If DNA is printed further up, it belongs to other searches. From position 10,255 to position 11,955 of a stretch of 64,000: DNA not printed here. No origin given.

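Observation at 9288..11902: Two-kinase operon (ASKHA-fold kinase with Cys-cluster N-domain plus NahK-like anomeric hexosamine kinase) co-transcribed with dnaB and rsmI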

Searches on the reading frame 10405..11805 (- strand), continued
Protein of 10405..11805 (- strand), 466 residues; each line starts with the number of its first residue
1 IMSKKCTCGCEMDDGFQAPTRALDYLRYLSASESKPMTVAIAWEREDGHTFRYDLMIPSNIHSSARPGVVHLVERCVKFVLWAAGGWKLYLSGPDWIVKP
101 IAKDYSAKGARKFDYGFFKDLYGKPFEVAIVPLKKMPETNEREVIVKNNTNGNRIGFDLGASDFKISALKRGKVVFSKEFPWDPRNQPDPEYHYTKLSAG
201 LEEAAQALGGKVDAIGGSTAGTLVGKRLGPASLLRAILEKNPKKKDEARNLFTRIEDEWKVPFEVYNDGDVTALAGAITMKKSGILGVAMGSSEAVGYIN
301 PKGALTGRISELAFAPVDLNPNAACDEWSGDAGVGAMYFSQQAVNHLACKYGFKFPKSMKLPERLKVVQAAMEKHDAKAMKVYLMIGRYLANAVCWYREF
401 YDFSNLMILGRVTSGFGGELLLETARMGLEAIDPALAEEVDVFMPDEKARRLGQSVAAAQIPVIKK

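Call 19: search_protein_families(library=ncbifam, proteins=[P0127, P0146, P0140, P0165, P0217, P0212, P0224, P0233, P0269], max_evalue=0.01)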
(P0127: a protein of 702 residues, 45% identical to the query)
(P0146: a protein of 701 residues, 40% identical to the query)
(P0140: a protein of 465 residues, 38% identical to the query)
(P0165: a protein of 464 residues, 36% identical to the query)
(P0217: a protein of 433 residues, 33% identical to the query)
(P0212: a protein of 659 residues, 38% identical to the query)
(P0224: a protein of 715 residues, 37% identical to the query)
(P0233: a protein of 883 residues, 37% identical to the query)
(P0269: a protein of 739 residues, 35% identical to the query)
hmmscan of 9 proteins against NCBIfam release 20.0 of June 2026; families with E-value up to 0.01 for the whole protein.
P0127 (702 aa): 8 families
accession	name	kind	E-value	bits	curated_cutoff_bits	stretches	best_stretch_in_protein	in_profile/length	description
NF001684.0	PRK00443.1-4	subfamily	3.1e-89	298.9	326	1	1-246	1-244/260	glucosamine-6-phosphate deaminase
TIGR00502.1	nagB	equivalog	2.8e-88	295.6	236.9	1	1-244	1-248/259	glucosamine-6-phosphate deaminase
NF002557.0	PRK02122.1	subfamily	1.1e-72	245.2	384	1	6-245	35-277/653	glucosamine-6-phosphate deaminase-like protein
NF001682.0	PRK00443.1-1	equivalog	7.8e-65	218.8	528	1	1-242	1-233/262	glucosamine-6-phosphate deaminase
NF001685.0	PRK00443.1-5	equivalog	3.7e-59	200.1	513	1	26-243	29-247/266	glucosamine-6-phosphate deaminase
NF007291.0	PRK09762.1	equivalog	1.1e-41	143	271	1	5-235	8-234/236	galactosamine-6-phosphate isomerase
NF009022.0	PRK12358.1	equivalog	1.4e-39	136.1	247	1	1-244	1-238/239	glucosamine-6-phosphate deaminase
TIGR01198.1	pgl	equivalog_domain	3.8e-24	85.5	124.45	1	27-243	25-234/234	6-phosphogluconolactonase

P0146 (701 aa): 9 families
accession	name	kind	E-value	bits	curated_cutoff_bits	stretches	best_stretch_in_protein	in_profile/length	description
NF001684.0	PRK00443.1-4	subfamily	4.2e-85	285.4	326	1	4-242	4-245/260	glucosamine-6-phosphate deaminase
TIGR00502.1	nagB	equivalog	2.4e-74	249.9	236.9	1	12-240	13-249/259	glucosamine-6-phosphate deaminase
NF002557.0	PRK02122.1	subfamily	1.9e-67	227.8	384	1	10-234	43-271/653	glucosamine-6-phosphate deaminase-like protein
NF001682.0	PRK00443.1-1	equivalog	1.1e-66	224.9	528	1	9-235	10-231/262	glucosamine-6-phosphate deaminase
NF001685.0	PRK00443.1-5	equivalog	1.6e-44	152.2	513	1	26-234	33-243/266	glucosamine-6-phosphate deaminase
NF007291.0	PRK09762.1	equivalog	1.7e-38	132.5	271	1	7-231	11-234/236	galactosamine-6-phosphate isomerase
NF009022.0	PRK12358.1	equivalog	1.1e-26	93.8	247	1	7-235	8-234/239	glucosamine-6-phosphate deaminase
TIGR01198.1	pgl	equivalog_domain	5.9e-19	68.5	124.45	1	10-235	11-231/234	6-phosphogluconolactonase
TIGR00744.1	ROK_glcA_fam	subfamily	0.0011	18.3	260.35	1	390-655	1-264/318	ROK family glucokinase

P0140 (465 aa): 4 families
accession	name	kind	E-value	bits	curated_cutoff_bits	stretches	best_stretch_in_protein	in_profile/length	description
TIGR00744.1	ROK_glcA_fam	subfamily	1.4e-11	44.2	260.35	1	162-437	1-284/318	ROK family glucokinase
NF007108.0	PRK09557.1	equivalog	2.1e-05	24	443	1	161-307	3-145/303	fructokinase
NF003461.0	PRK05082.1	subfamily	0.00071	19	283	1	162-282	4-117/291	N-acetylmannosamine kinase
NF009842.0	PRK13317.1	equivalog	0.0057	16.1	234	0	161-224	4-54/277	type II pantothenate kinase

P0165 (464 aa): 2 families
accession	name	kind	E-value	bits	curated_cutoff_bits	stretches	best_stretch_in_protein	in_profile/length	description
TIGR00744.1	ROK_glcA_fam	subfamily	6.4e-07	28.9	260.35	1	157-424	1-271/318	ROK family glucokinase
NF007108.0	PRK09557.1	equivalog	0.01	15.2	443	0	156-416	3-259/303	fructokinase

P0217 (433 aa): 1 family
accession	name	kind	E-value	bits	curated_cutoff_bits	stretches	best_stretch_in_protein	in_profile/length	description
TIGR00744.1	ROK_glcA_fam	subfamily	2.3e-06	27.1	260.35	1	227-405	88-275/318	ROK family glucokinase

P0212 (659 aa): 0 families

P0224 (715 aa): 2 families
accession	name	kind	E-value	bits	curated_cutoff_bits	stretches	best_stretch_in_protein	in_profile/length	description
NF008603.0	PRK11572.1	equivalog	9.5e-65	218.2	311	1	2-218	3-217/248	copper homeostasis protein CutC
TIGR00744.1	ROK_glcA_fam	subfamily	5.1e-09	35.8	260.35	1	398-554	1-141/318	ROK family glucokinase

P0233 (883 aa): 21 families
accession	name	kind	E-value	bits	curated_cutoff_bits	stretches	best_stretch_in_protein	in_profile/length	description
TIGR01983.1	UbiG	equivalog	2.3e-09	36.9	102.95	1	466-547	50-132/228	bifunctional 2-polyprenyl-6-hydroxyphenol methylase/3-demethylubiquinol 3-O-methyltransferase UbiG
TIGR02021.1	BchM-ChlM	equivalog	5.9e-08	32.4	158.9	1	454-563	43-150/218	magnesium protoporphyrin IX methyltransferase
TIGR04290.1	meth_Rta_06860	hypoth_equivalog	1.9e-07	30.8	300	1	468-544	52-128/226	TIGR04290 family methyltransferase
NF043040.1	corrin_prot_MT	hypoth_equivalog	4.4e-06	26.3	180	1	451-544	26-123/216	corrinoid protein-associated methyltransferase CpaM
NF008992.0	PRK12335.1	equivalog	7.6e-06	25.3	303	1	460-557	117-212/289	SAM-dependent methyltransferase TehB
NF038150.1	lanthi_synth_IV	equivalog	9.8e-06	24.2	650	1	675-774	239-345/851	class IV lanthionine synthetase LanL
TIGR04345.1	ovoA_Cterm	equivalog_domain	3.1e-05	23.6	170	1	451-509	28-85/242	putative 4-mercaptohistidine N1-methyltransferase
NF041255.1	mycofact_MftM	equivalog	3.7e-05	23.2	200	1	448-562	123-234/289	mycofactocin oligosaccharide methyltransferase MftM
NF004851.0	PRK06202.1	equivalog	9.6e-05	21.9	243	1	458-561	55-155/237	hypothetical protein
NF033483.0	PknB_PASTA_kin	equivalog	0.00011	21.4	450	1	695-772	72-152/563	Stk1 family PASTA domain-containing Ser/Thr kinase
TIGR03903.1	TOMM_kin_cyc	equivalog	0.00011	20.1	705.75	1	680-772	27-127/1267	TOMM system kinase/cyclase fusion protein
NF008405.0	PRK11207.1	equivalog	0.00021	20.8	218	1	460-574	25-134/198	tellurite resistance methyltransferase TehB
TIGR00477.1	tehB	equivalog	0.00028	20.3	219.5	1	460-574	68-176/238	tellurite resistance methyltransferase TehB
TIGR04543.1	ketoArg_3Met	equivalog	0.00031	19.9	425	1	458-566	142-255/336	2-ketoarginine methyltransferase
NF038151.1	lanthi_synth_III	equivalog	0.00043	18.8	575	1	676-773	268-382/833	class III lanthionine synthetase LanKC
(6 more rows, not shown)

P0269 (739 aa): 1 family
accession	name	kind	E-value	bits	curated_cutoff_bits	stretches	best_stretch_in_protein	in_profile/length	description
NF008603.0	PRK11572.1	equivalog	1.6e-57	194.5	311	1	2-217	3-204/248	copper homeostasis protein CutC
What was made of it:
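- P0127 and P0146 score 295.6 and 249.9 bits on TIGR00502, above its 236.9-bit cutoff (call 19). The weak NCBIfam hits of its relatives are to the ROK glucokinase family TIGR00744 (call 19). NagB-kinase fusions imply that a 6-phosphate is the direct product (call 19).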

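Call 20: fold_search(model_id=the predicted structure, library=pdb)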
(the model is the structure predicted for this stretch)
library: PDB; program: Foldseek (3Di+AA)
matches with E <= 10: 868; with E <= 0.001: 268
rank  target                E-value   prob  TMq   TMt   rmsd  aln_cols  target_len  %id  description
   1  2qm1_A                9.8e-13  1.00  0.47  0.65   6.8       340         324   18  Crystal structure of glucokinase from Enterococcus faecalis (released 2007-07-31)
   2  2qm1_B                1.2e-12  1.00  0.47  0.63   6.5       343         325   18  Crystal structure of glucokinase from Enterococcus faecalis (released 2007-07-31)
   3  7p7w_BBB              1.6e-12  1.00  0.46  0.65   5.4       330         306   16  N-acetylglucosamine kinase from Plesiomonas shigelloides compexed with alpha-N-acetylglucosamine and ADP (released 2022-08-03)
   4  3vgk_B                2.0e-12  1.00  0.45  0.64   6.5       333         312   20  Crystal structure of a ROK family glucokinase from Streptomyces griseus (released 2011-12-07)
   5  3vgk_A                2.3e-12  1.00  0.45  0.64   6.2       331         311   20  Crystal structure of a ROK family glucokinase from Streptomyces griseus (released 2011-12-07)
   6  3vgk_C                3.3e-12  1.00  0.46  0.66   6.2       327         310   20  Crystal structure of a ROK family glucokinase from Streptomyces griseus (released 2011-12-07)
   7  3vov_B                3.5e-12  1.00  0.46  0.68   4.8       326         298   17  Crystal Structure of ROK Hexokinase from Thermus thermophilus (released 2012-06-27)
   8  1z05                  4.4e-12  1.00  0.43  0.50   6.4       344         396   17  Crystal structure of the ROK family transcriptional regulator, homolog of E.coli MLC protein. (released 2005-03-08)
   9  7p7i_AAA              4.7e-12  1.00  0.44  0.61   5.9       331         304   17  Native structure of N-acetylglucosamine kinase from Plesiomonas shigelloides (released 2022-07-27)
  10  2aa4_A                9.9e-12  1.00  0.46  0.70   4.9       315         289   18  Crystal structure of Escherichia coli putative N-ACETYLMANNOSAMINE KINASE, New York Structural Genomics Consortium (released 2005-07-19)
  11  3bp8_B                1.2e-11  1.00  0.45  0.54   6.4       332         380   11  Crystal structure of Mlc/EIIB complex (released 2008-05-27)
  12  3vov_C                1.2e-11  1.00  0.44  0.66   5.9       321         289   20  Crystal Structure of ROK Hexokinase from Thermus thermophilus (released 2012-06-27)
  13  7p9l_AAA              1.7e-11  1.00  0.45  0.65   5.7       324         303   17  N-acetylglucosamine kinase from Plesiomonas shigelloides compexed with alpha-N-acetylglucosamine-6-phosphate (released 2022-08-10)
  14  3eo3_B                1.8e-11  1.00  0.44  0.67   5.6       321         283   16  Crystal structure of the N-acetylmannosamine kinase domain of human GNE protein (released 2008-10-07)
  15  7p7i_BBB              2.0e-11  1.00  0.45  0.64   5.5       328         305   16  Native structure of N-acetylglucosamine kinase from Plesiomonas shigelloides (released 2022-07-27)
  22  3bp8_A                7.9e-11  1.00  0.46  0.54   6.1       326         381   12  Crystal structure of Mlc/EIIB complex (released 2008-05-27)
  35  5f7q_E                7.1e-10  1.00  0.43  0.50   6.3       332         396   12  ROK repressor Lmo0178 from Listeria monocytogenes bound to operator (released 2016-09-07)
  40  5f7q_L                1.5e-09  1.00  0.43  0.50   5.9       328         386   12  ROK repressor Lmo0178 from Listeria monocytogenes bound to operator (released 2016-09-07)
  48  5f7q_C                6.4e-09  1.00  0.42  0.49   6.6       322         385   12  ROK repressor Lmo0178 from Listeria monocytogenes bound to operator (released 2016-09-07)
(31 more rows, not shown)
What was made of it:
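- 10405..11358 (-): ROK-fold ASKHA kinase core (residues 149-465 plus stop codon); probable amino-sugar 6-kinase. Foldseek top hits are ROK glucokinase, NagK and ManNAc kinases (E about 1e-12; call 20).
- On ROK family (PF00480): Foldseek top 40 hits are all ROK kinases or repressors, E about 1e-12, TM to target 0.61-0.70 (call 20).
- ROK fold (call 20). ROK repressors also carry an extra N-terminal domain, and they appear among the structural hits (1z05, 3bp8, 5f7q; call 20).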

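Call 24: search_protein_families(library=pfam, proteins=[L053:10473-12782:+, L080:3358-4245:+, L028:6335-7966:+, L077:12872-14191:+, L077:775-1869:-, L033:1277-2569:+, L031:108-1106:+, L031:1103-3688:+, L013:6348-6965:+, L016:6931-7416:+], max_evalue=0.001)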
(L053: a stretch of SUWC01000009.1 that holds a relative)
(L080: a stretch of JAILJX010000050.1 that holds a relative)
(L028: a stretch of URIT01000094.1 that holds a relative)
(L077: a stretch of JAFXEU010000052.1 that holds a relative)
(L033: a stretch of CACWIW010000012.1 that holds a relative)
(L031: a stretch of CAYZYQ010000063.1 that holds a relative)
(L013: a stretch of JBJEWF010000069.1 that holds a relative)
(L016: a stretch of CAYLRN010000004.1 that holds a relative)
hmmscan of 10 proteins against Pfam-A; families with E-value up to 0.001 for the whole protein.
L053:10473-12782:+ (769 aa): 2 families
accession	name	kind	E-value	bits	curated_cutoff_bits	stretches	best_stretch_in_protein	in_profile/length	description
PF00999.27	Na_H_Exchanger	-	1.4e-47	162.8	26.2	1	56-480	3-372/375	Sodium/hydrogen exchanger, transmembrane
PF00359.27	PTS_EIIA_2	-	2.1e-16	60.6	27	1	625-767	11-143/144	Phosphoenolpyruvate-dependent sugar phosphotransferase system, EIIA 2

L080:3358-4245:+ (295 aa): 1 family
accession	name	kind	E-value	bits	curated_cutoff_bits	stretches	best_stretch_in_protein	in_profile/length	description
PF01676.23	Metalloenzyme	-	7.1e-22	78.6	24.3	1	12-291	2-247/252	Metalloenzyme superfamily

L028:6335-7966:+ (543 aa): 1 family
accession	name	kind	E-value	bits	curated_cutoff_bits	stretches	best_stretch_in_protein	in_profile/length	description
PF01235.23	Na_Ala_symp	-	4.4e-134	448.1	24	1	118-540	10-387/392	Sodium:alanine symporter family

L077:12872-14191:+ (439 aa): 5 families
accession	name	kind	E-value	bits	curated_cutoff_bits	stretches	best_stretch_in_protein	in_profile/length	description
PF10396.14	TrmE_N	-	2.9e-39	134.3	29.8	1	7-119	1-117/117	GTP-binding protein TrmE N-terminus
PF12631.12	MnmE_helical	-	3.3e-22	80.1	40.1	1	124-436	3-211/211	MnmE helical domain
PF01926.29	MMR_HSR1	-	2e-18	67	21.9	1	224-314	2-85/113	50S ribosome-binding GTPase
PF02421.24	FeoB_N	-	1.3e-05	25.2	27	1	224-280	3-58/156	Ferrous iron transport protein B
PF03193.22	RsgA_GTPase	-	0.00056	20.2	30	0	208-254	96-139/174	RsgA GTPase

L077:775-1869:- (364 aa): 3 families
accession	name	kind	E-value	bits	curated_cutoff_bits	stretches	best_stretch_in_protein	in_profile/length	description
PF00712.24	DNA_pol3_beta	-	1.5e-31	109.5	24.4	1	1-119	1-120/120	DNA polymerase III beta subunit, N-terminal domain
PF02767.21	DNA_pol3_beta_2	-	3.5e-28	98.6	27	1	128-242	1-116/116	DNA polymerase III beta subunit, central domain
PF02768.20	DNA_pol3_beta_3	-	2.5e-22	79.4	27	1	245-349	2-106/121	DNA polymerase III beta subunit, C-terminal domain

L033:1277-2569:+ (430 aa): 2 families
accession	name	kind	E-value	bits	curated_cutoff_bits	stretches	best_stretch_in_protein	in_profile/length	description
PF19051.5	GFO_IDH_MocA_C2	-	3.7e-18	66.4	23.3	2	357-429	182-254/254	Oxidoreductase family, C-terminal alpha/beta domain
PF01408.29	GFO_IDH_MocA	-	1.1e-17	65.3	24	1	42-165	3-119/120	Oxidoreductase family, NAD-binding Rossmann fold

L031:108-1106:+ (332 aa): 7 families
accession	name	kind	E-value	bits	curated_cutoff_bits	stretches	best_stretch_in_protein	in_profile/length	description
PF01926.29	MMR_HSR1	-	1.4e-20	74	21.9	1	27-142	2-113/113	50S ribosome-binding GTPase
PF07650.23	KH_2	-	2.2e-11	43.8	22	1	241-315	3-77/78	KH domain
PF00350.29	Dynamin_N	-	6.5e-10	39.7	27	1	27-63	1-36/168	Dynamin family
PF00009.33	GTP_EFTU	-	3.1e-07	30.6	26.5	0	94-201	84-184/188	Elongation factor Tu GTP binding domain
PF04548.22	AIG1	-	6.1e-06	26.2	27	1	29-126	5-105/212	AIG1 family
PF02421.24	FeoB_N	-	1.7e-05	24.9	27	1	27-144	3-116/156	Ferrous iron transport protein B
PF03193.22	RsgA_GTPase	-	9.4e-05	22.7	30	1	25-84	107-170/174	RsgA GTPase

L031:1103-3688:+ (861 aa): 8 families
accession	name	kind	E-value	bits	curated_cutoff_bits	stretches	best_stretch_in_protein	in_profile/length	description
PF07719.23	TPR_2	-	1.2e-11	44.2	27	0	386-411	1-26/34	Tetratricopeptide repeat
PF13181.12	TPR_8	-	1e-08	35.1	25.7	0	386-412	1-27/34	Tetratricopeptide repeat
PF12895.13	ANAPC3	-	3.2e-06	27.8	27.2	0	84-143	19-77/82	Anaphase-promoting complex, cyclosome, subunit 3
PF13174.12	TPR_6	-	3.5e-06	27.8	26.3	0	316-343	5-32/33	Tetratricopeptide repeat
PF13432.12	TPR_16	-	7.2e-06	26.8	32.7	1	423-483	1-60/65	Tetratricopeptide repeat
PF00515.34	TPR_1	-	7.6e-06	26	27.8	0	386-411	1-26/34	Tetratricopeptide repeat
PF14559.12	TPR_19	-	3.5e-05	24.5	25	0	302-351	19-62/68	Tetratricopeptide repeat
PF13414.12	TPR_11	-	0.00048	20.2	26.8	0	393-410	1-18/42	TPR repeat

L013:6348-6965:+ (205 aa): 1 family
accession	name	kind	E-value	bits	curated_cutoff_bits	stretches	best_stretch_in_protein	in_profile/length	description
PF01618.21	MotA_ExbB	-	4.3e-18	65.7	22.9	1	68-187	4-126/127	MotA/TolQ/ExbB proton channel family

L016:6931-7416:+ (161 aa): 0 families

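Call 25: list_cluster_members(proteins=[P0121, P0125, P0126, P0127, P0130, P0140, P0146, P0165, P0224, P0217])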
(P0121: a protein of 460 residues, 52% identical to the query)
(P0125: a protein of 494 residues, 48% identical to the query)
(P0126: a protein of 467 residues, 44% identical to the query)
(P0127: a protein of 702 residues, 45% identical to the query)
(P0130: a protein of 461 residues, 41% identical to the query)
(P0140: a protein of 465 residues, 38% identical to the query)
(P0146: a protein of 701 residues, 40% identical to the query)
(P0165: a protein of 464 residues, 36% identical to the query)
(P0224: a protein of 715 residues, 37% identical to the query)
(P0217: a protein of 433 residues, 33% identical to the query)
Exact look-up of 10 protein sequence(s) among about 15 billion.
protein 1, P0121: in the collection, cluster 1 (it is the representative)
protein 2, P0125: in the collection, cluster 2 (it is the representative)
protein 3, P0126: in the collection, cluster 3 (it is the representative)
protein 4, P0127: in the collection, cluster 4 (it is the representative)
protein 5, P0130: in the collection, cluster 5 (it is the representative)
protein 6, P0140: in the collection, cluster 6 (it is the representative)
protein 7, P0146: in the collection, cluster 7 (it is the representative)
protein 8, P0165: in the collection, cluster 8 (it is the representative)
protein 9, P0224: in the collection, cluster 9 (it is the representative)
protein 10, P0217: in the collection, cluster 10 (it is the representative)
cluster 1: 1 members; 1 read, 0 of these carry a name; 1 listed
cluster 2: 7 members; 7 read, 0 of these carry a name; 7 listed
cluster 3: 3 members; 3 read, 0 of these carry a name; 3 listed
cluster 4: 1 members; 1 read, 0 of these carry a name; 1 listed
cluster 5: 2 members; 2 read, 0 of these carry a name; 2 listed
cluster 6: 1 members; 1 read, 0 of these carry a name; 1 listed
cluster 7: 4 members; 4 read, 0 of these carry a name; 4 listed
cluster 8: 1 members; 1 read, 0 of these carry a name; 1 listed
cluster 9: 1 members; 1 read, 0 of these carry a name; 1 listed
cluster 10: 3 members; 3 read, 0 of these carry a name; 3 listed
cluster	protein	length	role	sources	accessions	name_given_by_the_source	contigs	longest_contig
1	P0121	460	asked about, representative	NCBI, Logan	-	-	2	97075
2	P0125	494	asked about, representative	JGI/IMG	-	-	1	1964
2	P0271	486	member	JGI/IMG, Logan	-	-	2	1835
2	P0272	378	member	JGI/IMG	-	-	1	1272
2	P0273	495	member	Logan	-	-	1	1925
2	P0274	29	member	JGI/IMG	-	-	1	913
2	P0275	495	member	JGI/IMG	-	-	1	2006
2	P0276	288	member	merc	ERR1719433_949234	-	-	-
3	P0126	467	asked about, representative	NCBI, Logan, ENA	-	-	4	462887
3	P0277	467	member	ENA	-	-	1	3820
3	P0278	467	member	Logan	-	-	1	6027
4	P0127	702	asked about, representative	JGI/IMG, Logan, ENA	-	-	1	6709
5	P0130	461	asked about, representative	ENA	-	-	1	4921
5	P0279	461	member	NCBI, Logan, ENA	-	-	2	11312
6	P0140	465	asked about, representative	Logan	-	-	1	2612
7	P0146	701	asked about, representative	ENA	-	-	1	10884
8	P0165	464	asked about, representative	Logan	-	-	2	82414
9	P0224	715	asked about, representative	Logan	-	-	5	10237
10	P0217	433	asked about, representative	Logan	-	-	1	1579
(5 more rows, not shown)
